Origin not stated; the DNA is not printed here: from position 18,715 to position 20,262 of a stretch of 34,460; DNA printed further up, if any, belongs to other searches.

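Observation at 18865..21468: Tandem fold-type II PLP enzymes (zinc-ribbon ThrC-like + 450-aa OrtB/CysK-like) where the cluster normally has diaminopropionate ammonia-lyase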

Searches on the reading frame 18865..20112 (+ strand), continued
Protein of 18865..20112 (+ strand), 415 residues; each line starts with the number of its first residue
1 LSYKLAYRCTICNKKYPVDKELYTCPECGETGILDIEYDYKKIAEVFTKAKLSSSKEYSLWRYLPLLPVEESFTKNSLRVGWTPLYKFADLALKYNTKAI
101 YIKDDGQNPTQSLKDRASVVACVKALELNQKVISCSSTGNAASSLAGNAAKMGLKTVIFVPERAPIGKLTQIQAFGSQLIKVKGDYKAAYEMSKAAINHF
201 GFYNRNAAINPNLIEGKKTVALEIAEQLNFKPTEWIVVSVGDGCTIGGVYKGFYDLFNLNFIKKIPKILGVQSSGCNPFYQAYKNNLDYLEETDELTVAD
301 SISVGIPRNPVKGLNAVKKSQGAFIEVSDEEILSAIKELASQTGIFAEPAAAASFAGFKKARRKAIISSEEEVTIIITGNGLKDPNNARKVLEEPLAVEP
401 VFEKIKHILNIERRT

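Call 24: search_solved_structures(query=window:18865-20109:+, max_evalue=1e-30, show_alignments=5)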
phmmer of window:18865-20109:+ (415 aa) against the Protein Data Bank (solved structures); distinct sequences matched with E-value up to 1e-30: 5.
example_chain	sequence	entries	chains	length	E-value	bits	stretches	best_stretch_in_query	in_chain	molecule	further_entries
2zsj_A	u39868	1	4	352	3e-59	204.1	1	62-409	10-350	Threonine synthase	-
2d1f_A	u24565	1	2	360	1.2e-52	182.4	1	63-401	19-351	Threonine synthase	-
1uim_A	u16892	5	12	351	2.1e-49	171.7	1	61-400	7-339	Threonine Synthase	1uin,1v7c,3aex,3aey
6cgq_A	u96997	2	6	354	5.9e-49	170.3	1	61-394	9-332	Threonine synthase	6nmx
1e5x_A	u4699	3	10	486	2.5e-32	115.5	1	99-384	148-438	THREONINE SYNTHASE | THREONINE SYNTHASE 1, CHLOROPLASTIC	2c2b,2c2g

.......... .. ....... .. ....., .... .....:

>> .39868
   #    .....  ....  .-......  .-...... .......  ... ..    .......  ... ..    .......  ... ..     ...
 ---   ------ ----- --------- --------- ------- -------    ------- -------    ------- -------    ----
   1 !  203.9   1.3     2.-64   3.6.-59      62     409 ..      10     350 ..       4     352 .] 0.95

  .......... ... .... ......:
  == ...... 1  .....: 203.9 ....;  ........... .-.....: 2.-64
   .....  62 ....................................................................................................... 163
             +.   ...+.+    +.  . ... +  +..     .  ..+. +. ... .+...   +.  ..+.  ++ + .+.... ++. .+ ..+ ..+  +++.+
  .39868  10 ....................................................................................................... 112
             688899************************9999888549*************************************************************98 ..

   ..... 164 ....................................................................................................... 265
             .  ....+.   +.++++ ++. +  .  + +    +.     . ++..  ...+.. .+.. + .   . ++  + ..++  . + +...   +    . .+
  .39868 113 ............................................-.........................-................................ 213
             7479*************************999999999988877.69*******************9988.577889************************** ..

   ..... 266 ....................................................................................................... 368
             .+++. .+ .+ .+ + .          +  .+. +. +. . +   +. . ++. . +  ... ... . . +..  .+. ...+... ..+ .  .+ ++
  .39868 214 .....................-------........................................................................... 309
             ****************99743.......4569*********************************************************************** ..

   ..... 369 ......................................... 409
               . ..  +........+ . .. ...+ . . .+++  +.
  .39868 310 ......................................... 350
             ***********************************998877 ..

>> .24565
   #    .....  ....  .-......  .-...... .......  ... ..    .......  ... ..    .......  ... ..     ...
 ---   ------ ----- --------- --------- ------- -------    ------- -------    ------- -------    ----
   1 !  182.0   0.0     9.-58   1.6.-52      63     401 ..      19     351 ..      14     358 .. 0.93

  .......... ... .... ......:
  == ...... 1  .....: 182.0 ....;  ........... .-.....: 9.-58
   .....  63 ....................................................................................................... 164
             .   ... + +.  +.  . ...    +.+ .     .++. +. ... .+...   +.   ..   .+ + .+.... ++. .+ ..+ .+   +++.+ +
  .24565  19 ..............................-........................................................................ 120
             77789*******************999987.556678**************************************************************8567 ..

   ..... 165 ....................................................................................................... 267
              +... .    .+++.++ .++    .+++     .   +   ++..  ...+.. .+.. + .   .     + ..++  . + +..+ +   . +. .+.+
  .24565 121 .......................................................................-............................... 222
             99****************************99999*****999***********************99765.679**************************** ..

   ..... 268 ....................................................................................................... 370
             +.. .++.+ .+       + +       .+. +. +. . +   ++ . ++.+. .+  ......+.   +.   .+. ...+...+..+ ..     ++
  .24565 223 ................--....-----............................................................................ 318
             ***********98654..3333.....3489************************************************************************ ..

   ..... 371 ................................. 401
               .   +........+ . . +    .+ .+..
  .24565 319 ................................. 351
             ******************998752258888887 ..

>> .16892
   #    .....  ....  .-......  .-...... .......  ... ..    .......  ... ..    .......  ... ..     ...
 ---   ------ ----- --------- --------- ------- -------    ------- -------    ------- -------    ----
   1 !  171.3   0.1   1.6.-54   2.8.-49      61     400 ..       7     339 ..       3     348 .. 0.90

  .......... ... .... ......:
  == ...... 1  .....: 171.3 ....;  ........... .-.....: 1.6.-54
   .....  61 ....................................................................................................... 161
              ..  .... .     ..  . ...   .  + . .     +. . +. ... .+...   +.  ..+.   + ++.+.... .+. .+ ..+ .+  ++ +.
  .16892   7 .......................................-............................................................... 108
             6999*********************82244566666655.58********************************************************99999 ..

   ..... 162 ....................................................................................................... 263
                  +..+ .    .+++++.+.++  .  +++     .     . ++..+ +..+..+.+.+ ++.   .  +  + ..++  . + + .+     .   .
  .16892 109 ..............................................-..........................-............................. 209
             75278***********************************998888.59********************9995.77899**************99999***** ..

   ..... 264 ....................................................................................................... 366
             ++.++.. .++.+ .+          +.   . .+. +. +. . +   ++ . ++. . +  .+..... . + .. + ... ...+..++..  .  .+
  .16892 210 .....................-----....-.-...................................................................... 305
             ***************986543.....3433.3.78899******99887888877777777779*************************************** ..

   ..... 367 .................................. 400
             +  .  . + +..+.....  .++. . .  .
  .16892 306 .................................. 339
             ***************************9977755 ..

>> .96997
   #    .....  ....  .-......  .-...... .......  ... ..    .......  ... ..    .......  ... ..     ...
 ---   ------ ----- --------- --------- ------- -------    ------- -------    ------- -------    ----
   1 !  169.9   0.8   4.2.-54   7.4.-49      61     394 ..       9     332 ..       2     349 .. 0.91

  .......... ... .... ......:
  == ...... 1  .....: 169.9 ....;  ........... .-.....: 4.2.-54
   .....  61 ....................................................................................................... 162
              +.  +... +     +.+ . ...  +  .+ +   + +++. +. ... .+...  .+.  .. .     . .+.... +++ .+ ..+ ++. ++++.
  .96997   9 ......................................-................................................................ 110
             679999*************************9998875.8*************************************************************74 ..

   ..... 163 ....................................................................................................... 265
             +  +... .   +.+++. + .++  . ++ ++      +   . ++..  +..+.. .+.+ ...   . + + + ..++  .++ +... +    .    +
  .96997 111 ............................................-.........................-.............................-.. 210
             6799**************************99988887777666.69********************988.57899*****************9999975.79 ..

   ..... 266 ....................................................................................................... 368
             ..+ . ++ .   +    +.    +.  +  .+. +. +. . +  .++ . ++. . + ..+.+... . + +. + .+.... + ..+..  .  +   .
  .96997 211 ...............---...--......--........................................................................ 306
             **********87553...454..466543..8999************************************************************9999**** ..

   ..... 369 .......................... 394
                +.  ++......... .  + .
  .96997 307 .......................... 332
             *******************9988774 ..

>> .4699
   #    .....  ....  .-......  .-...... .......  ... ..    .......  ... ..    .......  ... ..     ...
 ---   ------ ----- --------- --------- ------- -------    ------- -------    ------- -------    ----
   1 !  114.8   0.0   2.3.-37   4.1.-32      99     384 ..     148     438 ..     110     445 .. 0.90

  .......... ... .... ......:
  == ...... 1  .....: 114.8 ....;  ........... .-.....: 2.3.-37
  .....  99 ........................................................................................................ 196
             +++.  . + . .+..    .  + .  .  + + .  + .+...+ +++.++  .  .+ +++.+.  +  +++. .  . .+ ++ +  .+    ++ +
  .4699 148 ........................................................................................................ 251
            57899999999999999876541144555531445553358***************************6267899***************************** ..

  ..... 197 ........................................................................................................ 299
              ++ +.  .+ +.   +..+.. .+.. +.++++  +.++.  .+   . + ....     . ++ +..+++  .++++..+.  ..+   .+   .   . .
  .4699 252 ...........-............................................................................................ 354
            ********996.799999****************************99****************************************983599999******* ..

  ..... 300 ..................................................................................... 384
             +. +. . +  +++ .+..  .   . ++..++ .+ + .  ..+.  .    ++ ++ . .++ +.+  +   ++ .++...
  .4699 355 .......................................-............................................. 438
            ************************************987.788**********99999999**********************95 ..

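Call 47: predict_structure(alignment_id=A2)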
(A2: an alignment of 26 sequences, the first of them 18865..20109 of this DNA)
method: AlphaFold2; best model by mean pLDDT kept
length: 415 residues; sequences in the alignment: 26
mean_pLDDT: 89.3   pTM: 0.90
mean pLDDT of the five models: 89.3, 89.1, 86.1, 85.9, 83.5
residues with pLDDT >= 90: 266; 70-90: 128; 50-70: 17; < 50: 4
segments of 3 or more residues with pLDDT < 50: none
pLDDT, mean of each block of 10 residues (from residue 1): 86 89 87 90 95 94 94 93 97 97 94 93 95 88 93 95 78 91 84 92 83 92 98 96 88 98 98 90 88 76 59 91 95 93 91 96 97 95 70 76 82 55
secondary structure, 60 per line:
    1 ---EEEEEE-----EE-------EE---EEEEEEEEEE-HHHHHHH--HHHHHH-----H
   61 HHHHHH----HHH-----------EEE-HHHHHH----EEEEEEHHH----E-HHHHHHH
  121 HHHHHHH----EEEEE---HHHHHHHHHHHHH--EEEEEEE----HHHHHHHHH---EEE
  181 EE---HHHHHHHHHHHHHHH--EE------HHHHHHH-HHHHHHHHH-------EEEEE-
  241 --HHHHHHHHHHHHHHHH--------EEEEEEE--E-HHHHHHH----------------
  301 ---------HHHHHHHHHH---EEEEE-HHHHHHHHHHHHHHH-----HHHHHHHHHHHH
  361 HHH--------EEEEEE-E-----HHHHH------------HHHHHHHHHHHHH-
elements in order: E4-9 E29-38 H40-46 H49-54 H60-66 E85-87 H89-94 E99-104 H114-127 E132-136 H140-152 E155-161 H166-174 E178-182 H186-200 H211-217 H219-227 E235-239 H243-258 E267-273 H278-284 H310-319 E323-327 H329-343 H349-363 E372-377 H385-389 H402-414

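Call 52: fold_search(model_id=the predicted structure, library=pdb)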
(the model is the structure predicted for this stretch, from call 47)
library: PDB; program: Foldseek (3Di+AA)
matches with E <= 10: 1777; with E <= 0.001: 522
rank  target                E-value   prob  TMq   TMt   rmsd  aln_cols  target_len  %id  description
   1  2zsj_A                2.6e-32  1.00  0.74  0.87   3.2       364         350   34  Crystal structure of threonine synthase from Aquifex aeolicus VF5 (released 2008-10-21)
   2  2zsj_D                4.3e-32  1.00  0.74  0.87   3.3       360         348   35  Crystal structure of threonine synthase from Aquifex aeolicus VF5 (released 2008-10-21)
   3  6nmx_A                1.6e-31  1.00  0.78  0.91   2.6       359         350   31  Threonine synthase from Bacillus subtilis ATCC 6633 with PLP and APPA (released 2019-03-13)
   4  6nmx_D                2.4e-31  1.00  0.77  0.91   2.5       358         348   31  Threonine synthase from Bacillus subtilis ATCC 6633 with PLP and APPA (released 2019-03-13)
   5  6nmx_B                3.4e-31  1.00  0.77  0.91   2.5       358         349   31  Threonine synthase from Bacillus subtilis ATCC 6633 with PLP and APPA (released 2019-03-13)
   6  6cgq_B                4.5e-31  1.00  0.75  0.90   2.9       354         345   31  Threonine synthase from Bacillus subtilis ATCC 6633 with PLP and PLP-Ala (released 2019-02-27)
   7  2d1f_A                1.4e-30  1.00  0.76  0.90   3.0       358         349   33  Structure of Mycobacterium tuberculosis threonine synthase (released 2006-09-05)
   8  1v7c_A                1.6e-30  1.00  0.78  0.91   2.5       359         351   32  Crystal structure of threonine synthase from thermus thermophilus hb8 in complex with a substrate analogue (released 2003-12-30)
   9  6cgq_A                1.7e-30  1.00  0.76  0.92   2.6       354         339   31  Threonine synthase from Bacillus subtilis ATCC 6633 with PLP and PLP-Ala (released 2019-02-27)
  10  2c2b_A                3.0e-30  1.00  0.87  0.82   3.2       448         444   22  Crystallographic structure of Arabidopsis thaliana Threonine synthase complexed with pyridoxal phosphate and S-adenosy (released 2005-11-28)
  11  1uin_B                4.2e-30  1.00  0.76  0.90   2.5       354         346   33  Crystal Structure of Threonine Synthase from Thermus Thermophilus HB8, Trigonal Crystal Form (released 2003-11-18)
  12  3aey_B                5.0e-30  1.00  0.76  0.89   2.9       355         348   33  Apo form of threonine synthase from Thermus thermophilus HB8 (released 2010-11-17)
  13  1uim_A                7.5e-30  1.00  0.76  0.89   2.9       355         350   33  Crystal Structure of Threonine Synthase from Thermus Thermophilus HB8, Orthorhombic Crystal Form (released 2003-11-18)
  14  1uin_A                2.7e-29  1.00  0.76  0.89   2.9       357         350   32  Crystal Structure of Threonine Synthase from Thermus Thermophilus HB8, Trigonal Crystal Form (released 2003-11-18)
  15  2c2b_C                5.9e-29  1.00  0.87  0.81   3.3       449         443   23  Crystallographic structure of Arabidopsis thaliana Threonine synthase complexed with pyridoxal phosphate and S-adenosy (released 2005-11-28)
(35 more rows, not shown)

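Call 88: search_dna_similar(query=window:18865-20109:+, collection=plasmids, mode=protein, max_evalue=1e-40, max_rows=25)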
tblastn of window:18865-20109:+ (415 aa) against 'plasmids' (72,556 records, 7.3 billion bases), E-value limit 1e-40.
Records with a match: 20; places in all: 20; records where one place covers at least 80% of the query: 18.
Best place of each record, by identity: <60% 20.
By first word of the organism name: Haloarcula 6; Natrinema 4; Haloterrigena 2; Haladaptatus 2; Salinigranum 1; Natronococcus 1; Halostella 1; Haloprofundus 1; Natrialba 1; Nonomuraea 1.
By predicted mobility (MOB-suite, as given by PLSDB): non-mobilizable 20.
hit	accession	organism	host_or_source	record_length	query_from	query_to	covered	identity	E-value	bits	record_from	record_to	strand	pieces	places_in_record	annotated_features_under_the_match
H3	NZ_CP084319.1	Haloterrigena alkaliphila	Salt lake,Salt lake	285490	1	410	99%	41.9%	1e-74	260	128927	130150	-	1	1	thrC: threonine synthase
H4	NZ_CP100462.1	Salinigranum marinum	cell culture,Saline soil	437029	1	410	99%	41.7%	2e-75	262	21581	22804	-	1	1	thrC: threonine synthase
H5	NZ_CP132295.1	Natronococcus sp. AD-5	cell culture,sediment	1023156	1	411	99%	41.5%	4e-75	261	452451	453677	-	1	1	record has no annotation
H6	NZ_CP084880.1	Natrinema halophilum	pure culture,salt mine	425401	1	411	99%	41.5%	5e-74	258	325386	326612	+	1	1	thrC: threonine synthase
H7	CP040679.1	Halostella pelagica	pure culture,isolated from salted brown ...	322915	1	410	99%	41.6%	6e-75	261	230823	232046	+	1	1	record has no annotation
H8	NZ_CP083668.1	Haloprofundus halobius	cell culture,salt lake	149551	9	407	96%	42.8%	2e-71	251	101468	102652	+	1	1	thrC: threonine synthase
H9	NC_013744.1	Haloterrigena turkmenica DSM 5511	-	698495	1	410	99%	41.4%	3e-74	259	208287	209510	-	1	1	thrC: threonine synthase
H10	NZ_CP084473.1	Natrinema sp. DC36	cell culture,sediment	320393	1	409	99%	41.5%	6e-74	258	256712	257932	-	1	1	thrC: threonine synthase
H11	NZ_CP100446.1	Natrinema caseinilyticum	marine sediment,sediment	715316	1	411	99%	41.1%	3e-71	250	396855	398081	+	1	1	thrC: threonine synthase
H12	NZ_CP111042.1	Haladaptatus caseinilyticus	cell culture,sediment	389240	1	388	93%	43.4%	5e-70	247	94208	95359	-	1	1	thrC: threonine synthase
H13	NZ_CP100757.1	Natrinema gelatinilyticum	marine sediment,sediment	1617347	1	411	99%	40.8%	2e-70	248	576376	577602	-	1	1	record has no annotation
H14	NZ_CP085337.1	Haladaptatus halobius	cell culture,saline soil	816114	1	408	98%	40.7%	3e-73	256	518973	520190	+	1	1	thrC: threonine synthase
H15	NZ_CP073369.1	Haloarcula sinaiiensis ATCC 33800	cell culture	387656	1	344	83%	41.5%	5e-70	247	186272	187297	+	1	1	thrC: threonine synthase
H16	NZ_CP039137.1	Haloarcula marismortui ATCC 43049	Cell culture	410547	1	344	83%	41.5%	5e-70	247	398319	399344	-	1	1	thrC: threonine synthase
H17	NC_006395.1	Haloarcula marismortui ATCC 43049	-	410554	1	344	83%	41.5%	5e-70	247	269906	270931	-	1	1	thrC: threonine synthase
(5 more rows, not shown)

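Call 89: get_annotated_region(hit=H9, flank=9000)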
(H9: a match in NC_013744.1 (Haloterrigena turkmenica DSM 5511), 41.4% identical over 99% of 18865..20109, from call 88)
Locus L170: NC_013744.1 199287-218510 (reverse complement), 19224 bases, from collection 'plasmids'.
description: Haloterrigena turkmenica DSM 5511 plasmid pHTUR01, complete sequence
organism: Haloterrigena turkmenica DSM 5511 (NCBI taxid 543526)
taxonomy: Archaea; Euryarchaeota; Halobacteria; Halobacteriales; Natrialbaceae; Haloterrigena; Haloterrigena turkmenica; Haloterrigena turkmenica DSM 5511
host: -; source: -; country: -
typing (MOB-suite, as given by PLSDB): non-mobilizable
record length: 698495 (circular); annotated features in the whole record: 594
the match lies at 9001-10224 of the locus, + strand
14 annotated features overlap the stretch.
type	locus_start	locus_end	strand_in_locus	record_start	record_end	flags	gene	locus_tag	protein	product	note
CDS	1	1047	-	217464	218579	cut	-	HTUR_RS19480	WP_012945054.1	hypothetical protein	-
CDS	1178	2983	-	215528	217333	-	-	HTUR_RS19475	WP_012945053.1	archaea-specific SMC-related protein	GO:0051276 - chromosome organization [Evidence IEA]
CDS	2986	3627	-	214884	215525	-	rdfA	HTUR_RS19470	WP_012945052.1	rod-determining factor RdfA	-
CDS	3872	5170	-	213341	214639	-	-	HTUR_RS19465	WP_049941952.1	amidohydrolase family protein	-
CDS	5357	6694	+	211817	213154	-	-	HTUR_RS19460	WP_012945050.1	amidohydrolase family protein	-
CDS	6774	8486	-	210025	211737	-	-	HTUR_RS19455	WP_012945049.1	inositol monophosphatase family protein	-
CDS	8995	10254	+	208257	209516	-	thrC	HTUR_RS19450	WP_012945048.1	threonine synthase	GO:0009088 - threonine biosynthetic process [Evidence IEA]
CDS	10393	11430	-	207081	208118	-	-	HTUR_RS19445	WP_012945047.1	LLM class flavin-dependent oxidoreductase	-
CDS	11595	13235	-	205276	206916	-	-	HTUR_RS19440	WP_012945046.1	D-aminoacylase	-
CDS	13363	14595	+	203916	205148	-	-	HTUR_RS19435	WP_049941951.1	Zn-dependent hydrolase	-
CDS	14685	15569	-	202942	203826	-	phnE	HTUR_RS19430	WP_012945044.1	phosphonate ABC transporter, permease protein PhnE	GO:0015716 - organic phosphonate transport [Evidence IEA]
CDS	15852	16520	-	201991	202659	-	npdG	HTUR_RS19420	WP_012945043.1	NADPH-dependent F420 reductase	-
CDS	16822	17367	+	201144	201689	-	-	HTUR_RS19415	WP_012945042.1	(2Fe-2S)-binding protein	-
CDS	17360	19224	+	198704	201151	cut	-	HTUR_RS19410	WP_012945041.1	molybdopterin cofactor-binding domain-containing protein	-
